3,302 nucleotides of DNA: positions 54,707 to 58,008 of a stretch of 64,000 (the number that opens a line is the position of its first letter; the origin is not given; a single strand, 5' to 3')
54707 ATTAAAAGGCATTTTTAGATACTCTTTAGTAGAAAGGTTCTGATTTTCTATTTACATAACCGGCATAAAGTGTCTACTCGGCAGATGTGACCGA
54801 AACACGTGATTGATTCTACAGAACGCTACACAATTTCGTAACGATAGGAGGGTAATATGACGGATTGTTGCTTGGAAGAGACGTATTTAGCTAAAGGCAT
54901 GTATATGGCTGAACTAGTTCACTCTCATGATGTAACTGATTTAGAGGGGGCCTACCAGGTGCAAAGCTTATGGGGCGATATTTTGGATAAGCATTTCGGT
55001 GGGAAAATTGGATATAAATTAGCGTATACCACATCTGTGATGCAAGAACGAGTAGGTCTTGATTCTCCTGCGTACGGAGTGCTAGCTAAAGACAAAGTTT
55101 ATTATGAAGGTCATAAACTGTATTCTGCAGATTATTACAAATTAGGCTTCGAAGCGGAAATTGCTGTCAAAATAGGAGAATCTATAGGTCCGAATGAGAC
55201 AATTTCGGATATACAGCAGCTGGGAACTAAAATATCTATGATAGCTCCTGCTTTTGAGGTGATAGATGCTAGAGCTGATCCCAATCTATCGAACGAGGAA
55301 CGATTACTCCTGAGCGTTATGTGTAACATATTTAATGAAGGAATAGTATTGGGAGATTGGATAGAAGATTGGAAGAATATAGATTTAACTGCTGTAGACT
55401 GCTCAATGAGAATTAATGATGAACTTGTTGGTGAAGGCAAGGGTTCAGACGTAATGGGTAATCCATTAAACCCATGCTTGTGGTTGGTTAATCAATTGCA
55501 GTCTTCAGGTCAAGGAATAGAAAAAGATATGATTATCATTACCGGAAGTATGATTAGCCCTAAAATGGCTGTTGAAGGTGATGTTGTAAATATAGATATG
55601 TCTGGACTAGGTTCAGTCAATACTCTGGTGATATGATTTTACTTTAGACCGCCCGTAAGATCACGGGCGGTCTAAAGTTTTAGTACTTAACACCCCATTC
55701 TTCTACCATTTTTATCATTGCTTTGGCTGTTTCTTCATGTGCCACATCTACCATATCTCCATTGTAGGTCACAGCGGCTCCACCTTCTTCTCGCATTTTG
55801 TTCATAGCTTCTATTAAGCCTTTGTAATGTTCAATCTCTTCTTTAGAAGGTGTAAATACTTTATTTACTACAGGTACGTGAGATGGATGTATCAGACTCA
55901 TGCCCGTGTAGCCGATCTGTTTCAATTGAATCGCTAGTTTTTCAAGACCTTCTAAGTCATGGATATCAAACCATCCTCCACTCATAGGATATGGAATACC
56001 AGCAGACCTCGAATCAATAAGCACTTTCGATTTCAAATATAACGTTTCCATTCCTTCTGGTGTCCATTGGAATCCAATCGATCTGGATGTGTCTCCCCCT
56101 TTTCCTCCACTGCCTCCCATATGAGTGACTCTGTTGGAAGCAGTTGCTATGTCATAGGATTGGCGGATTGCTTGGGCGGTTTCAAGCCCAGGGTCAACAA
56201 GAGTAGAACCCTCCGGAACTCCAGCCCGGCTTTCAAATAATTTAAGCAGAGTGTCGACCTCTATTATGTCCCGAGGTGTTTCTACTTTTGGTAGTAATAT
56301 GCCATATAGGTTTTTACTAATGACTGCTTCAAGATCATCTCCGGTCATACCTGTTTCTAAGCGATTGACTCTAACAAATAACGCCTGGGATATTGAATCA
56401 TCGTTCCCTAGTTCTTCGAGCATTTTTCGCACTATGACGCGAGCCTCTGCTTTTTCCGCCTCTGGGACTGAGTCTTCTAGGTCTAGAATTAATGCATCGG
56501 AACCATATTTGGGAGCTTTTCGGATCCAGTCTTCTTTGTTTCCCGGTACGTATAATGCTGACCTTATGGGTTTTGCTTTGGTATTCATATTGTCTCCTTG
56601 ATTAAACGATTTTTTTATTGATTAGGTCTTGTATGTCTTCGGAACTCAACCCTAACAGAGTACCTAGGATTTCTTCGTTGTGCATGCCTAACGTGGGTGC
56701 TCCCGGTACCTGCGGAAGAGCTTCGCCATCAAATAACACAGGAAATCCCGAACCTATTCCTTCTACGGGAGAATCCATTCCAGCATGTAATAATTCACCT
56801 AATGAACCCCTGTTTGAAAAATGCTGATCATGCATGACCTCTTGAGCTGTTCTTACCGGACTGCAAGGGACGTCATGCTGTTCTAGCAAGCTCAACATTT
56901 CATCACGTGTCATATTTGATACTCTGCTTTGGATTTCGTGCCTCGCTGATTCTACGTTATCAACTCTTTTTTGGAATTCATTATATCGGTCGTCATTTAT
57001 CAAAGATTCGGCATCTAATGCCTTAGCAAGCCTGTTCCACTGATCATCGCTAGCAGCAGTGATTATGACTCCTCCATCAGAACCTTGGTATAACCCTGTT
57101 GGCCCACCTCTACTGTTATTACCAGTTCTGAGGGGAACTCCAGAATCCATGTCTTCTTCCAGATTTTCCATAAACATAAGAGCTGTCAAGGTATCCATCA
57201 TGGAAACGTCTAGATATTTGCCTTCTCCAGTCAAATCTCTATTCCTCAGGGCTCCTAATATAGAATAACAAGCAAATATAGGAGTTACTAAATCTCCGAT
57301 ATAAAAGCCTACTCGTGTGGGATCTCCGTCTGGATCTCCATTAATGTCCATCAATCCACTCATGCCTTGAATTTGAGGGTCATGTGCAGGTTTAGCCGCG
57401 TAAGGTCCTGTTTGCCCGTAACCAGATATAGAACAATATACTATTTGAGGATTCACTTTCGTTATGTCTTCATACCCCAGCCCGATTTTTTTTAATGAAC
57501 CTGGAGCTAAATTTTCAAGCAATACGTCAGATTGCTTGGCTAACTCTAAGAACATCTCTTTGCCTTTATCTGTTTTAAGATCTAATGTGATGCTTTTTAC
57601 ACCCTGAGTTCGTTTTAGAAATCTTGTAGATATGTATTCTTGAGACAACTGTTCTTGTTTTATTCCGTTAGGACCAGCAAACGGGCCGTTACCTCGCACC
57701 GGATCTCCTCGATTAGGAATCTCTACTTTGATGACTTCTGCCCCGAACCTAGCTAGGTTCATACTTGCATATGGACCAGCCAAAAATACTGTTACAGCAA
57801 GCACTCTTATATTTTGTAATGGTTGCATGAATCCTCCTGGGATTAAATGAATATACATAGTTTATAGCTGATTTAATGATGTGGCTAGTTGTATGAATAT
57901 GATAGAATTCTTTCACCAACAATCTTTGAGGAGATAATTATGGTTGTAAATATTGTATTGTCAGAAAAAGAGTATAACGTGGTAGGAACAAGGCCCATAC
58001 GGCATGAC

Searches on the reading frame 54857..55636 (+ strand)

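Call 93: search_protein_families(library=pfam, proteins=[window:54857-55636:+], max_evalue=0.000001)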
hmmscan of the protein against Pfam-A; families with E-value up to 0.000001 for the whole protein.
window:54857-55636:+ (259 aa): 1 family
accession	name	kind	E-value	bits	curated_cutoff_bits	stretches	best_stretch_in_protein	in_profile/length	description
PF01557.24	FAA_hydrolase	-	2.9e-09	37.4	23.9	1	94-258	56-213/214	Fumarylacetoacetate (FAA) hydrolase C-terminal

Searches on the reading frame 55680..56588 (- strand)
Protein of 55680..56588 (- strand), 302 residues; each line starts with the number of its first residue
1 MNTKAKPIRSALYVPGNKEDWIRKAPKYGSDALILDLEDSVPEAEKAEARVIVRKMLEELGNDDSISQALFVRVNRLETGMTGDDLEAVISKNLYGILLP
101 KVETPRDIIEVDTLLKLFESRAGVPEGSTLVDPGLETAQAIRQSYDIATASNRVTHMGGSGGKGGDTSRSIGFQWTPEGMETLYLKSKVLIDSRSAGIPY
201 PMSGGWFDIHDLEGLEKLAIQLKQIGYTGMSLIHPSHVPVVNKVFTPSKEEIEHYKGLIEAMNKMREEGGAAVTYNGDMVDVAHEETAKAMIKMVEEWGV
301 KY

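Call 93: search_protein_families(library=pfam, proteins=[window:55680-56588:-], max_evalue=0.000001)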
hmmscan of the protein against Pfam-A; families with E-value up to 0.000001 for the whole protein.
window:55680-56588:- (302 aa): 2 families
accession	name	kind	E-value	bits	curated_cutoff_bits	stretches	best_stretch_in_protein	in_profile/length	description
PF03328.21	HpcH_HpaI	-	3.2e-39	135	25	1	9-235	1-221/221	HpcH/HpaI aldolase/citrate lyase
PF15617.12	C-C_Bond_Lyase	-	3.1e-15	56.6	28.4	1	11-144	10-146/320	C-C_Bond_Lyase of the TIM-Barrel fold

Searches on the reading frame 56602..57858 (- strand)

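Call 93: search_protein_families(library=pfam, proteins=[window:56602-57858:-], max_evalue=0.000001)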
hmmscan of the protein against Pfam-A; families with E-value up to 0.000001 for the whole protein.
window:56602-57858:- (418 aa): 1 family
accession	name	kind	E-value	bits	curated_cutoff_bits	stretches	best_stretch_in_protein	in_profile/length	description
PF02515.22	CoA_transf_3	-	2e-106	356.7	23.3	1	14-394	1-366/366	CoA-transferase family III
